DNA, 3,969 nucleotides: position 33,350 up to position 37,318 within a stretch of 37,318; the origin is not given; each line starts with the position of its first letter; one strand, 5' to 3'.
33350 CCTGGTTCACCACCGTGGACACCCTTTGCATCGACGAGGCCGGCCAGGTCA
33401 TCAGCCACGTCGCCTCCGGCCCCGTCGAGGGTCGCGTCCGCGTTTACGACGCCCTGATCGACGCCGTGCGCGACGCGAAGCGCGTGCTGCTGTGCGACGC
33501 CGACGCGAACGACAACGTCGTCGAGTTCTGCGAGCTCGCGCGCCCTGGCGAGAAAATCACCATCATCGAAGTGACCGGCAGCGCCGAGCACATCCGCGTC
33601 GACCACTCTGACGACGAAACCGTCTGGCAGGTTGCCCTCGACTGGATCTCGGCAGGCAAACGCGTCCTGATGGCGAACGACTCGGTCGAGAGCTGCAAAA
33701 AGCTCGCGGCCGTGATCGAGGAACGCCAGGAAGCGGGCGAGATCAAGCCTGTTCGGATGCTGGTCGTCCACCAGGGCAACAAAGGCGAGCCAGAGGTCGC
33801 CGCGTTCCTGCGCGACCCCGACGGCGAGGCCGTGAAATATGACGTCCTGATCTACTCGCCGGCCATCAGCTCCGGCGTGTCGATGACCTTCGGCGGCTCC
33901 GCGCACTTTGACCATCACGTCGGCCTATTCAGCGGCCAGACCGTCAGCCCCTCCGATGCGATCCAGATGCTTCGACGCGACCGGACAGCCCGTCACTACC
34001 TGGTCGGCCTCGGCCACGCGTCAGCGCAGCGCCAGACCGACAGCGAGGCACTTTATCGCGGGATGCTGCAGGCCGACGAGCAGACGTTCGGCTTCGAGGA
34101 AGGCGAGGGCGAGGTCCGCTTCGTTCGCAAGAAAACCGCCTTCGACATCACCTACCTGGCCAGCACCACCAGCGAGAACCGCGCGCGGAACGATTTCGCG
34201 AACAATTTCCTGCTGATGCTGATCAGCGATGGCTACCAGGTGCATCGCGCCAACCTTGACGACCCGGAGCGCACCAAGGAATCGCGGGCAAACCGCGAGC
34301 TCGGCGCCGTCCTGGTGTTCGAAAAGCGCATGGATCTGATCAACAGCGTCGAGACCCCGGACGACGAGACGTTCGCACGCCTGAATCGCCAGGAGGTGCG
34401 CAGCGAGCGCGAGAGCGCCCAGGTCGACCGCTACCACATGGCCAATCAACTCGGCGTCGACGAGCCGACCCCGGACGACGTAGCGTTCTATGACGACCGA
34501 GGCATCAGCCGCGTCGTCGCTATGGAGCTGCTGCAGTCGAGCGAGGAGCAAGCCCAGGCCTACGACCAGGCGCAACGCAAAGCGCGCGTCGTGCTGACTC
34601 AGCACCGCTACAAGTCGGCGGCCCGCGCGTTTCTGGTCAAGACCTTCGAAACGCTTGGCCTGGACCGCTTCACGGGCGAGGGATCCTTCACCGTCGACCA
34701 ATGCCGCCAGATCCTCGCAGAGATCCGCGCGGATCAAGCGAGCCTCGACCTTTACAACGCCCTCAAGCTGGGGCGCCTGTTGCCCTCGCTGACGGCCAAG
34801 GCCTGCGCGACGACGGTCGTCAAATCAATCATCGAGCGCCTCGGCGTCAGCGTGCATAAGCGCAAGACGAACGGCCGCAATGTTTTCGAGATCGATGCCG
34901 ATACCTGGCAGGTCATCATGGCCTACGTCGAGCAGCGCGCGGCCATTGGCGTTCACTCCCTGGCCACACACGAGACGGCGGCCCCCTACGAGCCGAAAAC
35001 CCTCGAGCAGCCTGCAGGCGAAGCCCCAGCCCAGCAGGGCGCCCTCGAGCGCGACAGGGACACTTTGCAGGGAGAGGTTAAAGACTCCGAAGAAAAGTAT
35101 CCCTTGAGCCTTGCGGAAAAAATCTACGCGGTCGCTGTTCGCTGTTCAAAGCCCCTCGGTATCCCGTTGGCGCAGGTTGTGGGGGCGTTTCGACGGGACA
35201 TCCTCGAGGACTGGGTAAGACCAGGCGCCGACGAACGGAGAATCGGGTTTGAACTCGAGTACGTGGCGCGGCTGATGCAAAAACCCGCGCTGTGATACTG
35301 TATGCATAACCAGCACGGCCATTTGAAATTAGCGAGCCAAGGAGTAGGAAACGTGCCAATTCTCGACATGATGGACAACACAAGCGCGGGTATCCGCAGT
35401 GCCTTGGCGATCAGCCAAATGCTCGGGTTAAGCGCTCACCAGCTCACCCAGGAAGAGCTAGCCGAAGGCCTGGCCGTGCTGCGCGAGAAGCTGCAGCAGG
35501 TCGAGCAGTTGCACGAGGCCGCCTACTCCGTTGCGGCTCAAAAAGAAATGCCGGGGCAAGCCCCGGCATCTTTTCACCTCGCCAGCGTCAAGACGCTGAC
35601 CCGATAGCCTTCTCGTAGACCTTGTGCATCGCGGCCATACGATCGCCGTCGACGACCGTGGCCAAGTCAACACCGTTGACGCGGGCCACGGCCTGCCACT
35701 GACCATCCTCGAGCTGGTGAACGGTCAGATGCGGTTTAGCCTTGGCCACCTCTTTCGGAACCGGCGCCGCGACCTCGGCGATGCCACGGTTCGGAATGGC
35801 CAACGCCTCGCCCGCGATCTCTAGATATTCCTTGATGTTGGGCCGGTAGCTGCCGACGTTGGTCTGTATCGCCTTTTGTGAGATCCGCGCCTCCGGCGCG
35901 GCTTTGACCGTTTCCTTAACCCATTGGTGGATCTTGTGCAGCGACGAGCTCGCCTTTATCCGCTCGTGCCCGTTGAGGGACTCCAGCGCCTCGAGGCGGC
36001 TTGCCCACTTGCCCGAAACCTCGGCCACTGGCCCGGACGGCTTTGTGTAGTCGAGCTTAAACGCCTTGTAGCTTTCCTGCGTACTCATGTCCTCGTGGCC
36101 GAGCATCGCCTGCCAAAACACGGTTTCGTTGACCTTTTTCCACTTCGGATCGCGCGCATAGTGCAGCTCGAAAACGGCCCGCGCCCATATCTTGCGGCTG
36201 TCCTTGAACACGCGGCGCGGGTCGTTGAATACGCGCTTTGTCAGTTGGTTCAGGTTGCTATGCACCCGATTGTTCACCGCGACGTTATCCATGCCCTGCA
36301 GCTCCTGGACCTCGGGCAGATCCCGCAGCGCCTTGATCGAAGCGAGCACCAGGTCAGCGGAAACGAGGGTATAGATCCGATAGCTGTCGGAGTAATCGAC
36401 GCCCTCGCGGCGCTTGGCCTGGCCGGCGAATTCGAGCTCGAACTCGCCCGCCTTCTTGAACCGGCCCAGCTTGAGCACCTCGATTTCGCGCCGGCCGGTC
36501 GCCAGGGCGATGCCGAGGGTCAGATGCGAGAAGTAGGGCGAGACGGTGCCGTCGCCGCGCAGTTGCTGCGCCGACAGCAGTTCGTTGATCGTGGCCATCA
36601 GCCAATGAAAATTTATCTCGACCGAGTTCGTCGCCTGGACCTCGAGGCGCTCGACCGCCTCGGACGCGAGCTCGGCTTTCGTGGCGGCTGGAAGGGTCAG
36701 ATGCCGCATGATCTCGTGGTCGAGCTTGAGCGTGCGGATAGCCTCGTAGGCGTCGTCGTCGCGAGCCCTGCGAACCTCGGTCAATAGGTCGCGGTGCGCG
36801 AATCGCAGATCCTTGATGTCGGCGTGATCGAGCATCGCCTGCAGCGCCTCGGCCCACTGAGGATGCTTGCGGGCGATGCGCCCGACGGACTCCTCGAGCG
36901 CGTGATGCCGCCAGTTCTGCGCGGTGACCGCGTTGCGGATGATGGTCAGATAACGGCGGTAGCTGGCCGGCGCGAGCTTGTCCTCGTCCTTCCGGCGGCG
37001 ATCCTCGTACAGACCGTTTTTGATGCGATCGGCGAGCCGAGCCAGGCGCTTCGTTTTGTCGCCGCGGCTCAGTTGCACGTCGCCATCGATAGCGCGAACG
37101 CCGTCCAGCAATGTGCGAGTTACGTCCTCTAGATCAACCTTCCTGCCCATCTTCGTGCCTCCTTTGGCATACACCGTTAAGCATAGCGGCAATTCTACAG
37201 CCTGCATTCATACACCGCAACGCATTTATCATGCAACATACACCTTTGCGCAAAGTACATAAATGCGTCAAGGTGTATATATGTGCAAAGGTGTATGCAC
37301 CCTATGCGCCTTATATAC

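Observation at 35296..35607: SOS-box-like operator controlling an orphan 84-codon ORF in the repA-telN slot: candidate LexA-gated antirepressor module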

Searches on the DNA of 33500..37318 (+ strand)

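Call 96: search_dna_similar(query=window:33500-37318:+, collection=plasmids, mode=distant, max_rows=15)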
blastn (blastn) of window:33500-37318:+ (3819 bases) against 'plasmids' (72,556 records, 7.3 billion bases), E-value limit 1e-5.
Records with a match: 6; places in all: 11; records where one place covers at least 80% of the query: 2.
Best place of each record, by identity: 60-80% 6.
By first word of the organism name: Pseudomonas 5; Pantoea 1.
By predicted mobility (MOB-suite, as given by PLSDB): non-mobilizable 6.
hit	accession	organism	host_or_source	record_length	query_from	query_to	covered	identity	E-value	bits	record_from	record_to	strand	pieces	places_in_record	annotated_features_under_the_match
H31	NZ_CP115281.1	Pseudomonas aeruginosa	Homo sapiens,culture samples from human ...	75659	1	3594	82%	71.6%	0e+0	1544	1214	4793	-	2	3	plasmid replication protein, CyRepA1 family | protelomerase family protein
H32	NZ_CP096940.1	Pseudomonas aeruginosa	Homo sapiens,urine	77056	1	3573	81%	71.6%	0e+0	1530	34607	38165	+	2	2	plasmid replication protein, CyRepA1 family | protelomerase family protein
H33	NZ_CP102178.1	Pseudomonas corrugata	cell culture,agricultural soil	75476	1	3591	74%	68.9%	3e-166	1057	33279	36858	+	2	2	plasmid replication protein, CyRepA1 family | telomere resolvase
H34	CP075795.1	Pseudomonas aeruginosa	Homo sapiens,Cell culture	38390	1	3590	74%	68.4%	1e-146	1005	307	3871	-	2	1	hypothetical protein (x2)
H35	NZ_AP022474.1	Pseudomonas monteilii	-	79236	1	3590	74%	67.9%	2e-143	960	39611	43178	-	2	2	plasmid replication protein, CyRepA1 family | protelomerase family protein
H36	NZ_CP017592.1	Pantoea stewartii subsp. stewartii DC283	Zea mays,Strain was received from ...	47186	328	484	4%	69.4%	1e-6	65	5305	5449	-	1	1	plasmid replication protein, CyRepA1 family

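Call 97: get_annotated_region(hit=H32, flank=3000)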
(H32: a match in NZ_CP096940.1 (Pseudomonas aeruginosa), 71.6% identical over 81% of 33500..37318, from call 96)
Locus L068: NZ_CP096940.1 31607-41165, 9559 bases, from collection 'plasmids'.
description: Pseudomonas aeruginosa strain NY5520 plasmid pNY5520-NR, complete sequence
organism: Pseudomonas aeruginosa (NCBI taxid 287)
taxonomy: Bacteria; Pseudomonadota; Gammaproteobacteria; Pseudomonadales; Pseudomonadaceae; Pseudomonas; Pseudomonas aeruginosa
host: -; source: Homo sapiens,urine; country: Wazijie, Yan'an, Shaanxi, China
typing (MOB-suite, as given by PLSDB): non-mobilizable
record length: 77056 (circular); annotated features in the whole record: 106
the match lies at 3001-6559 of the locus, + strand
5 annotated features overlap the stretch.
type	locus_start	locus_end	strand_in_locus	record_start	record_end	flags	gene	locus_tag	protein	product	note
CDS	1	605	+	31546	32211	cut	-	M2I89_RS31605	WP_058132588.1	S24 family peptidase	-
CDS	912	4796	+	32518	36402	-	-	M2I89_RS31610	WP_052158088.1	plasmid replication protein, CyRepA1 family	-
CDS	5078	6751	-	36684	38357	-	-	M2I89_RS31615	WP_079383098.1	protelomerase family protein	-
CDS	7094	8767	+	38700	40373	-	-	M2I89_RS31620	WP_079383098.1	protelomerase family protein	-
CDS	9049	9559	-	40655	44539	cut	-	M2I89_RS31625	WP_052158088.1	plasmid replication protein, CyRepA1 family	-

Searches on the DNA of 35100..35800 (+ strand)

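Call 3: search_dna_similar(query=window:35100-35800:+, collection=phages, mode=distant, max_rows=25)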
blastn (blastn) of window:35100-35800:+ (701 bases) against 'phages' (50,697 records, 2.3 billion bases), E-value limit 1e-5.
No match.
